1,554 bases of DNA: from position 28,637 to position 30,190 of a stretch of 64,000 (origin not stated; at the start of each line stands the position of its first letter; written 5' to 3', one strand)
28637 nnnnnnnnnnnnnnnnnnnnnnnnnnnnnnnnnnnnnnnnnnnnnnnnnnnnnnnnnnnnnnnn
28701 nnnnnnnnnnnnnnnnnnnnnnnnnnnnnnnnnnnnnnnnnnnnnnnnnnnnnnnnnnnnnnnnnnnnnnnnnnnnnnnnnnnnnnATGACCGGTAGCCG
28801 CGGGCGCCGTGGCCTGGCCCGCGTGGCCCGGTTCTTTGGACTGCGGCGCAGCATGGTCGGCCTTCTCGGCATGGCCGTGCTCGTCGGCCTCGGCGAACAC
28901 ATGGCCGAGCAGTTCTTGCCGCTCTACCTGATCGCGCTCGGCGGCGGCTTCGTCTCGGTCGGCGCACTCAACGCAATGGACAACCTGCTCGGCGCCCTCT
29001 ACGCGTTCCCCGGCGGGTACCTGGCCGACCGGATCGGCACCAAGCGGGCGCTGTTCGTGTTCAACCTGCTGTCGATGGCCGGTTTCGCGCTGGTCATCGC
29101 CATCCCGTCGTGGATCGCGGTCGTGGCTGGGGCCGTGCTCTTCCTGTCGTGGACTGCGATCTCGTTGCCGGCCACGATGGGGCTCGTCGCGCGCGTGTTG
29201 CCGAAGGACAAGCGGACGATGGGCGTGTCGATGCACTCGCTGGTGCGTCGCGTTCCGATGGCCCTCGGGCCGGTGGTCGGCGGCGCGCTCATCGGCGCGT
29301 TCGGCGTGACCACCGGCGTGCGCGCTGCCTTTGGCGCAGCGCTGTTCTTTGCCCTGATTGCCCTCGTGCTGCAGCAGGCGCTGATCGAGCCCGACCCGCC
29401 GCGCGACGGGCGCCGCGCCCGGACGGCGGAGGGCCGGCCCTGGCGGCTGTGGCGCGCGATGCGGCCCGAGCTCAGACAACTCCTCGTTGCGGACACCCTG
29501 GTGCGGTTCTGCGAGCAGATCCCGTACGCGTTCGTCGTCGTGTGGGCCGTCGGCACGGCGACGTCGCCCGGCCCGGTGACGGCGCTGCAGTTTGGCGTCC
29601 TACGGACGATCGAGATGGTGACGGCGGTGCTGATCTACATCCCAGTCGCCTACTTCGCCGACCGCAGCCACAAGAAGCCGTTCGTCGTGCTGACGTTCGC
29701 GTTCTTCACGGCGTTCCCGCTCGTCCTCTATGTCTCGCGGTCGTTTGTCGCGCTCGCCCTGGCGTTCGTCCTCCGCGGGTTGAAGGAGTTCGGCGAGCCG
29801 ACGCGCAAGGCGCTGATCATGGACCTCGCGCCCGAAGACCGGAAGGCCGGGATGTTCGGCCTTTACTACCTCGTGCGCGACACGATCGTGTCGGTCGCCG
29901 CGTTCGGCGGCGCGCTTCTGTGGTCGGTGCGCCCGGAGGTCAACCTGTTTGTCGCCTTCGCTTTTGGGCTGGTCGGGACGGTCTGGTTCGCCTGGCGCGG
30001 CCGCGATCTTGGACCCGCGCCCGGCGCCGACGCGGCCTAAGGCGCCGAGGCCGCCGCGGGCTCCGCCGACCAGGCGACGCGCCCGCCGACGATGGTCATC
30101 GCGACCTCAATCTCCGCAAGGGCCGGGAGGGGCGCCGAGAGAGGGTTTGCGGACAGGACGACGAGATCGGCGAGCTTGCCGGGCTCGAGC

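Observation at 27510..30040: Divergent TIGR04076-like Cys protein next to an ACT-ChrB-like-MFS gene string with apparent translational coupling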

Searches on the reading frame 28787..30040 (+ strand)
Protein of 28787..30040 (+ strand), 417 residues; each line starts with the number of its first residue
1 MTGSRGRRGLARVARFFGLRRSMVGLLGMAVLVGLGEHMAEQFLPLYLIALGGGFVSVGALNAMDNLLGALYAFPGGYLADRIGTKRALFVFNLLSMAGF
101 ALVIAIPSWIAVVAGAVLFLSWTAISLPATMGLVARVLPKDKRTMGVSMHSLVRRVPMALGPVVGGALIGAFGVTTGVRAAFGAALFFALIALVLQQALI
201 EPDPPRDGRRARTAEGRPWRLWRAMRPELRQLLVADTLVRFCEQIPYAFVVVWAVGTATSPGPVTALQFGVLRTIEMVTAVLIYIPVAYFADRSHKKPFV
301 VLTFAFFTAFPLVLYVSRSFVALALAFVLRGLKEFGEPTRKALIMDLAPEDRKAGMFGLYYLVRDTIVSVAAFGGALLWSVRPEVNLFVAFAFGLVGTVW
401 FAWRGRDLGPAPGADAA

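Call 3: search_protein_families(library=pfam, proteins=[window:28787-30040:+], max_evalue=0.01)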
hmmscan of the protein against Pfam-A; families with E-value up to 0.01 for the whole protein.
window:28787-30040:+ (417 aa): 3 families
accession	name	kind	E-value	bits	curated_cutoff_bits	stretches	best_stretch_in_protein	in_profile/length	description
PF07690.21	MFS_1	-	2.5e-29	102.8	33.4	2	27-245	2-220/347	Major Facilitator Superfamily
PF05977.19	MFS_3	-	0.0015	17.5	27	1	70-198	59-190/524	Transmembrane secretion effector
PF12832.13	MFS_1_like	-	0.0059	16.1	25.2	0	20-174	211-367/373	MFS_1 like family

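Call 4: search_protein_families(library=ncbifam, proteins=[window:28787-30040:+], max_evalue=0.01)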
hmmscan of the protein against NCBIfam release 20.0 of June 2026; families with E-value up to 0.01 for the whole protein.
window:28787-30040:+ (417 aa): 5 families
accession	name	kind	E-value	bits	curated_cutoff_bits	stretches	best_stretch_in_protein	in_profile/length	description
TIGR00880.1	2_A_01_02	superfamily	4.6e-12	46.3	131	2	281-394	11-126/141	multidrug resistance protein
TIGR00900.1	2A0121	subfamily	7.7e-12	45.2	319.6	2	29-191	7-173/364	H+ Antiporter protein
NF012177.1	tet_MFS_42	exception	2.1e-08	33.8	850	2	265-394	34-163/411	tetracycline efflux MFS transporter Tet(42)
TIGR00893.1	2A0114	subfamily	0.00033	19.7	395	0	21-194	215-396/399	D-galactonate transporter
NF006386.0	PRK08633.1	equivalog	0.0046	14.7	1221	1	71-189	62-181/1147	acyl-[ACP]--phospholipid O-acyltransferase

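Call 24: search_solved_structures(query=window:28787-30040:+, max_evalue=0.01)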
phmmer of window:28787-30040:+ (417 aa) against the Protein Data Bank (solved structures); distinct sequences matched with E-value up to 0.01: 0.

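Call 53: find_homologous_proteins(query=window:28787-30040:+)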
Query window:28787-30040:+ (417 aa): 7906 proteins with E <= 0.001 among 8000 candidates; the best 120 are listed.
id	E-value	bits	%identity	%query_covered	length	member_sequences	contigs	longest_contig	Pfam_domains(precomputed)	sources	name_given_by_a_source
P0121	6.2e-262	887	99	100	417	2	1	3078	PF07690.22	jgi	-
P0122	7.0e-230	781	88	99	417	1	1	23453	PF07690.22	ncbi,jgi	-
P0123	5.4e-223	759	86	99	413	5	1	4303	PF07690.22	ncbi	-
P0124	3.6e-222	756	84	98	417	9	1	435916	PF07690.22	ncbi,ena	-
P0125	1.7e-219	747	85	97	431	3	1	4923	PF07690.22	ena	-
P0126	1.1e-218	744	85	98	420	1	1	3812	PF07690.22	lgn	-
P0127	2.0e-218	744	83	99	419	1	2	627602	PF07690.22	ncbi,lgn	-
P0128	5.1e-217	739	84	96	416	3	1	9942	PF07690.22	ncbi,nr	ncbi:MFS transporter [Candidatus Bipolaricaulota bacterium]|nr:MFS transporter [Candidatus Bipolaric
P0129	2.1e-216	737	83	97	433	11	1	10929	PF07690.22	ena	-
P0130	4.2e-216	736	82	98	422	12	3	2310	PF07690.22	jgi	jgi:MFS family permease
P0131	4.4e-216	736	84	95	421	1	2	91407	PF07690.22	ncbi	-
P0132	1.5e-215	734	85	95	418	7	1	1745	PF07690.22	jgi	jgi:MFS family permease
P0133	1.0e-213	728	83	99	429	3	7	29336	PF07690.22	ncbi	-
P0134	3.5e-211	720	82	96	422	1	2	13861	PF07690.22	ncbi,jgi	ncbi:MAG: MFS transporter [Candidatus Bipolaricaulia bacterium]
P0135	1.3e-210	718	81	99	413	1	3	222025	PF07690.22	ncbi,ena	-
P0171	1.0e-192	659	77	96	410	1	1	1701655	PF07690.22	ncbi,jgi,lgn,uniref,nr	ncbi:MAG: hypothetical protein BIP78_0330 [Candidatus Bipolaricaulis sibiricus]|uniref:Major facilit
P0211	1.1e-188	646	74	96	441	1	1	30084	PF12832.14,PF07690.22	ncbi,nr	ncbi:MAG: MFS transporter [Kiritimatiellae bacterium]|nr:MFS transporter [Kiritimatiellia bacterium]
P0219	1.8e-188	645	74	97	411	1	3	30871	PF07690.22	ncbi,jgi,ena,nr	ncbi:MAG TPA: MFS transporter [Verrucomicrobiae bacterium]|nr:MFS transporter [Verrucomicrobiae bact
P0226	3.3e-188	644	73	96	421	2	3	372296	PF07690.22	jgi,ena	jgi:MFS family permease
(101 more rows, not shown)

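Call 54: find_encoding_contigs(protein=P0171, flank=5000, max_places=1)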
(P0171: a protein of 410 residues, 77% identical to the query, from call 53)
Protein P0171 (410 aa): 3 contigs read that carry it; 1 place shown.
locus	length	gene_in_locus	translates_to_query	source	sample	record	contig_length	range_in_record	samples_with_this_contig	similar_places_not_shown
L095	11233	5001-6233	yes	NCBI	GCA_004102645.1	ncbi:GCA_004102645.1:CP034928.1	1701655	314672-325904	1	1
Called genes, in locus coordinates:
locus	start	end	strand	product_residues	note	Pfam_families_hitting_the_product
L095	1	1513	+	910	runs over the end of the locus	PF00690:Cation_ATPase_N, PF00122:E1-E2_ATPase, PF00702:Hydrolase, PF13246:Cation_ATPase, PF12710:HAD, PF08282:Hydrolase_3 (weak), PF00689:Cation_ATPase_C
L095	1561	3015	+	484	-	PF01546:Peptidase_M20, PF07687:M20_dimer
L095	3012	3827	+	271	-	PF00583:Acetyltransf_1 (faint)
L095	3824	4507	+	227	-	PF08713:DNA_alkylation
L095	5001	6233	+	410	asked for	PF07690:MFS_1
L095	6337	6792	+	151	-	-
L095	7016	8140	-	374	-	PF03321:GH3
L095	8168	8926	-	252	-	-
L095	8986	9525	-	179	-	-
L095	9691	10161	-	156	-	-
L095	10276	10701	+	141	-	-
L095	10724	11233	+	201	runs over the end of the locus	PF04140:ICMT, PF04191:PEMT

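Call 55: find_encoding_contigs(protein=P0211, flank=5000, max_places=1)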
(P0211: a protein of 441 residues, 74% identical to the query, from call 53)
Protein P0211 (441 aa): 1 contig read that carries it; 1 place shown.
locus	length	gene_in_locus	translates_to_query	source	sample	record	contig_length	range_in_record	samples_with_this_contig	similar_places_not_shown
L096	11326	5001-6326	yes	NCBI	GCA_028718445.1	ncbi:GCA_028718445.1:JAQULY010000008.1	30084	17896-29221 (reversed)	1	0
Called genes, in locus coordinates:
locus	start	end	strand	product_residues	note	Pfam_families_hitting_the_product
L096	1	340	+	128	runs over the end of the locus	PF01022:HTH_5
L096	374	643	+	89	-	PF02627:CMD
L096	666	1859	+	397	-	PF13593:SBF_like, PF01758:SBF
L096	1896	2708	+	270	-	PF01135:PCMT, PF01209:Ubie_methyltran, PF05148:Methyltransf_8 (weak), PF13489:Methyltransf_23, PF13649:Methyltransf_25, PF13847:Methyltransf_31, PF08241:Methyltransf_11, PF08242:Methyltransf_12, +2 more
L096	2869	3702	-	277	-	PF01259:SAICAR_synt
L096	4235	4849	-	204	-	PF20046:DUF6448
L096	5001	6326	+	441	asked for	PF12832:MFS_1_like (faint), PF07690:MFS_1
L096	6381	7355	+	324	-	PF00056:Ldh_1_N, PF02866:Ldh_1_C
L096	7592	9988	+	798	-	PF09364:XFP_N, PF03894:XFP, PF09363:XFP_C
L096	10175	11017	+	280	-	PF02678:Pirin, PF05726:Pirin_C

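Call 56: find_encoding_contigs(protein=P0219, flank=5000, max_places=1)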
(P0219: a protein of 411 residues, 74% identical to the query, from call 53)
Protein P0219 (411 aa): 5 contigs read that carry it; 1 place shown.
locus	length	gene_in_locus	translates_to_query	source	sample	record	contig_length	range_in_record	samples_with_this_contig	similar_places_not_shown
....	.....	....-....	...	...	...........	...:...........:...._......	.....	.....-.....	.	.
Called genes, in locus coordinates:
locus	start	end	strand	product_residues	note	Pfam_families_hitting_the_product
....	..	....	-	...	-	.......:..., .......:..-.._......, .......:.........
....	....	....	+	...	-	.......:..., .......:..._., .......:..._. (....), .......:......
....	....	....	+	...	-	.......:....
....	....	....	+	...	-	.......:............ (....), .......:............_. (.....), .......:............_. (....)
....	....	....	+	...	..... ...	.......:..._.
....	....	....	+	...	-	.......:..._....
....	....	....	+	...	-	-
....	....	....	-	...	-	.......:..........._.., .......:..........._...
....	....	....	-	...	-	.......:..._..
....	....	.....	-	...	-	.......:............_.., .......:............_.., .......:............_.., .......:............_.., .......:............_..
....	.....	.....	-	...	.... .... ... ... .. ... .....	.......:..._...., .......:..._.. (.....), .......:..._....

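Call 57: find_encoding_contigs(protein=P0226, flank=5000, max_places=1)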
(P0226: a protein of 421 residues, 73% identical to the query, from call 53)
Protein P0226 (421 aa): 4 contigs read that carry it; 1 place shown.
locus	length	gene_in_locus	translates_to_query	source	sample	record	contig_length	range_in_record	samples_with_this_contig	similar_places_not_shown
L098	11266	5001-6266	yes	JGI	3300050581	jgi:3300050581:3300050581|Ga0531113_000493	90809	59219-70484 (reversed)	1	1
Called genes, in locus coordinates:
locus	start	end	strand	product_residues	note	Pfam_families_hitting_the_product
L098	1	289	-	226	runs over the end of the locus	PF00072:Response_reg, PF00486:Trans_reg_C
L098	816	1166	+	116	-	PF13646:HEAT_2 (weak)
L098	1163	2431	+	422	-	PF03952:Enolase_N, PF00113:Enolase_C, PF07476:MAAL_C (weak)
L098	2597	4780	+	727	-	PF00009:GTP_EFTU (weak), PF00350:Dynamin_N, PF01926:MMR_HSR1, PF02421:FeoB_N (faint)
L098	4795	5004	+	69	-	-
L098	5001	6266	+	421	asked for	PF07690:MFS_1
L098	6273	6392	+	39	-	-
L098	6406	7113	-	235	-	PF00149:Metallophos, PF12850:Metallophos_2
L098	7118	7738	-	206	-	PF00702:Hydrolase, PF13419:HAD_2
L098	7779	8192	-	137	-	PF00582:Usp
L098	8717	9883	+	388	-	PF13189:Cytidylate_kin2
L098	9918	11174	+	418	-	PF00999:Na_H_Exchanger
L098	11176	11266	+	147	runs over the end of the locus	PF00582:Usp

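Call 59: find_related_loci(query=A3, collection=metagenome_contigs, flank=3000)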
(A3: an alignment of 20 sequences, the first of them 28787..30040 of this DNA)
Query A3 (417 aa) in metagenome_contigs; peptide patterns used: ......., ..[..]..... (x = any residue, [..] = any of these).
600 stretches matched a pattern (row limit reached: there are more); 314 encode a relative of the query (tblastn E <= 1e-3); the best 80 are kept; 80 distinct loci.
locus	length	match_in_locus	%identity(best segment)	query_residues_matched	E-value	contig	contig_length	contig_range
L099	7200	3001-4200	84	10-409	0e+0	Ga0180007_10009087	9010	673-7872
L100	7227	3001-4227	82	2-411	0e+0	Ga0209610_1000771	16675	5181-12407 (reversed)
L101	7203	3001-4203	84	11-411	0e+0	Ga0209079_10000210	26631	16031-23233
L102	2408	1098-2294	83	16-414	0e+0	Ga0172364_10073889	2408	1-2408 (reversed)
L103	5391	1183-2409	81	7-415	0e+0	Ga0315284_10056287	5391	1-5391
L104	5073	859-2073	81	7-411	0e+0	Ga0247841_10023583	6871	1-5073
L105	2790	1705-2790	86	11-372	0e+0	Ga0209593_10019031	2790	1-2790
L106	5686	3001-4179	78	15-411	0e+0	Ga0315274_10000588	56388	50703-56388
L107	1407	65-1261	77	10-411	0e+0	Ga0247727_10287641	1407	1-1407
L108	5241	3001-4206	76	7-415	0e+0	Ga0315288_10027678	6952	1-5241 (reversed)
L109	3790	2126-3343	73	2-409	0e+0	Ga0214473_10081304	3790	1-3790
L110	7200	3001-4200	74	2-408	0e+0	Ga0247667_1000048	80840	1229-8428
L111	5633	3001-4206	75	8-409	0e+0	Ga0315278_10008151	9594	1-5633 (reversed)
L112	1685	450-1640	75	10-409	0e+0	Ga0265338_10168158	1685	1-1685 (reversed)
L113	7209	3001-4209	72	3-408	0e+0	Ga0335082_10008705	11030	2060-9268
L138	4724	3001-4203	65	11-411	4e-175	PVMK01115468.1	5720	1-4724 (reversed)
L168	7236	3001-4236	64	1-412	5e-166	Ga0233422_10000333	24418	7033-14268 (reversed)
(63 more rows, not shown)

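Call 79: search_protein_families(library=padloc, proteins=[window:28787-30040:+], max_evalue=0.001)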
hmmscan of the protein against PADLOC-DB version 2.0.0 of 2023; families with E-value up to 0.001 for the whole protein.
window:28787-30040:+ (417 aa): 0 families

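Call 81: search_protein_families(library=pfam, proteins=[L138:1161-2132:+, L138:2455-2889:+], max_evalue=0.001)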
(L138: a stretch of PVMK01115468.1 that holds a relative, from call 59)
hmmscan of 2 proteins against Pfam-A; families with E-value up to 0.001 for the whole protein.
L138:1161-2132:+ (323 aa): 2 families
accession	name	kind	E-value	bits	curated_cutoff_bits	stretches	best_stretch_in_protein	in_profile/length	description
PF09828.14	ChrB_C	-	7.4e-45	153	25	1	187-317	1-131/132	ChrB, C-terminal domain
PF20229.3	ChrB_N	-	5.2e-17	62.6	23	1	24-165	1-145/159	Protein ChrB, N-terminal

L138:2455-2889:+ (144 aa): 1 family
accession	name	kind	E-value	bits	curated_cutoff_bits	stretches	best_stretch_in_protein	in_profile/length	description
PF09828.14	ChrB_C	-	9.2e-50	168.9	25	1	3-136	1-132/132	ChrB, C-terminal domain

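Call 89: search_protein_families(library=ncbifam, proteins=[L138:248-979:+, L096:1896-2708:+, L096:666-1859:+, L168:5134-6561:+], max_evalue=0.00001)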
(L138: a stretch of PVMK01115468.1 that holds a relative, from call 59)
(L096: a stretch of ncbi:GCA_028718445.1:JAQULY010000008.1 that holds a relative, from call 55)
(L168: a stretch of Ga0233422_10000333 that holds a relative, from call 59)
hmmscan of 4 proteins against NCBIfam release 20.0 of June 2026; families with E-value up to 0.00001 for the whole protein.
L138:248-979:+ (243 aa): 40 families (the best 25 are shown)
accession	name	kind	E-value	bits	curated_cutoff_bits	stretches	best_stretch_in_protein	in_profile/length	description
NF008823.0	PRK11873.1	subfamily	5.6e-67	226.1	263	1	5-239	47-269/272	arsenite methyltransferase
NF041537.1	ArsM_AhpD_UU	exception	1.2e-52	178.9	510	1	6-193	46-230/345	arsenite methyltransferase/AhpD domain selenoprotein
NF041536.1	ArsM_DUF2284_UU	exception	1.2e-51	175.5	575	1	6-193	46-230/459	arsenite methyltransferase/DUF2284 domain selenoprotein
NF047649.1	MTase_UXPK_star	exception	7.5e-48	163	460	1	4-239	45-277/283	methyltransferase/UXPK-star double selenoprotein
NF040538.1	methyl_ArsM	equivalog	6.2e-36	124.3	500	2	108-193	172-258/356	arsinothricin biosynthesis methyltransferase ArsM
NF038099.1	AsSugarArsM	exception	3.7e-27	95.3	400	1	13-194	35-222/321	arsenosugar biosynthesis arsenite methyltransferase ArsM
NF045667.1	MTase_DVU1556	equivalog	1.5e-23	83.4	155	1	31-197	17-171/213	DVU_1556 family methyltransferase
NF040539.1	AST_met_ArsM_2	exception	1.6e-22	80.6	240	1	38-192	58-212/262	putative arsinothricin biosynthesis methyltransferase ArsM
NF043040.1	corrin_prot_MT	hypoth_equivalog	4.5e-16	58.9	180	1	35-149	39-154/216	corrinoid protein-associated methyltransferase CpaM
TIGR02072.1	BioC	equivalog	5.9e-16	59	184.95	1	38-190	36-176/244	malonyl-ACP O-methyltransferase BioC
NF052510.1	methyltran_MpqE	exception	8.6e-14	51.5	335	1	33-141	43-150/234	methyl-plastoquinone biosynthesis methyltransferase MpqE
NF001244.0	PRK00216.1-5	equivalog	9.2e-13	48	216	1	34-146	46-157/236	bifunctional demethylmenaquinone methyltransferase/2-methoxy-6-polyprenyl-1,4-benzoquinol methylase UbiE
TIGR02752.1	MenG_heptapren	equivalog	2.3e-12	46.9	419.85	1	33-145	42-152/231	demethylmenaquinone methyltransferase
NF001243.0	PRK00216.1-4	equivalog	4.7e-12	45.7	235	1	33-144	44-153/237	demethylmenaquinone methyltransferase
NF001240.0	PRK00216.1-1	equivalog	5.2e-12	45.3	378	1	31-143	58-169/251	bifunctional demethylmenaquinone methyltransferase/2-methoxy-6-polyprenyl-1,4-benzoquinol methylase UbiE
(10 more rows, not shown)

L096:1896-2708:+ (270 aa): 43 families (the best 25 are shown)
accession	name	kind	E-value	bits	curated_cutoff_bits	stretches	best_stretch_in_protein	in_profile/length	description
NF008823.0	PRK11873.1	subfamily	1.2e-106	356.2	263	1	5-267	3-270/272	arsenite methyltransferase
NF041537.1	ArsM_AhpD_UU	exception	6.3e-55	186.3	510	1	6-230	10-225/345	arsenite methyltransferase/AhpD domain selenoprotein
NF047649.1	MTase_UXPK_star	exception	9.4e-52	175.8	460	1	4-229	8-225/283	methyltransferase/UXPK-star double selenoprotein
NF041536.1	ArsM_DUF2284_UU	exception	2.9e-47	161.1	575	1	4-228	8-223/459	arsenite methyltransferase/DUF2284 domain selenoprotein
NF040538.1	methyl_ArsM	equivalog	3.3e-45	154.8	500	2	146-236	167-259/356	arsinothricin biosynthesis methyltransferase ArsM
NF038099.1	AsSugarArsM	exception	8.6e-29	100.7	400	1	63-235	40-219/321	arsenosugar biosynthesis arsenite methyltransferase ArsM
NF045667.1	MTase_DVU1556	equivalog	3.6e-28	98.5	155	1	75-229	16-162/213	DVU_1556 family methyltransferase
NF040539.1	AST_met_ArsM_2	exception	6.1e-26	91.8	240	1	83-228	58-206/262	putative arsinothricin biosynthesis methyltransferase ArsM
TIGR02072.1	BioC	equivalog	1.2e-16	61.2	184.95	1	83-189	36-136/244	malonyl-ACP O-methyltransferase BioC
NF001244.0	PRK00216.1-5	equivalog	1.8e-16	60.2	216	1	79-189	46-157/236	bifunctional demethylmenaquinone methyltransferase/2-methoxy-6-polyprenyl-1,4-benzoquinol methylase UbiE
NF001240.0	PRK00216.1-1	equivalog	9.6e-16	57.6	378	1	76-204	58-185/251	bifunctional demethylmenaquinone methyltransferase/2-methoxy-6-polyprenyl-1,4-benzoquinol methylase UbiE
NF052510.1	methyltran_MpqE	exception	1e-15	57.8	335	1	77-185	42-151/234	methyl-plastoquinone biosynthesis methyltransferase MpqE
TIGR01934.1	MenG_MenH_UbiE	subfamily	1.6e-15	57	158.35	1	79-190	37-146/223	ubiquinone/menaquinone biosynthesis methyltransferase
NF043040.1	corrin_prot_MT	hypoth_equivalog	5.8e-15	55.3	180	1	77-190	36-152/216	corrinoid protein-associated methyltransferase CpaM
TIGR02752.1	MenG_heptapren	equivalog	1.1e-14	54.5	419.85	1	79-185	43-149/231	demethylmenaquinone methyltransferase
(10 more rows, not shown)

L096:666-1859:+ (397 aa): 1 family
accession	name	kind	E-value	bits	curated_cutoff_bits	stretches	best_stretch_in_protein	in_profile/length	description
TIGR00832.1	acr3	equivalog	4.7e-112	374.5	282.8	1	15-385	2-327/327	ACR3 family arsenite efflux transporter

L168:5134-6561:+ (475 aa): 3 families
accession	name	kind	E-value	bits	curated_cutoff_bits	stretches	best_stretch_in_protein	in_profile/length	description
TIGR00937.1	2A51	subfamily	2.5e-65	221.5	171.7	1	35-444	3-366/368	chromate efflux transporter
NF053759.1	ChrTpChrBBac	equivalog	3.9e-17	62.5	250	1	34-187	9-165/180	chromate efflux transporter ChrB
NF053760.1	ChrTpChrABac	equivalog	1.5e-14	54.6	250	1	30-190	7-169/178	chromate efflux transporter ChrA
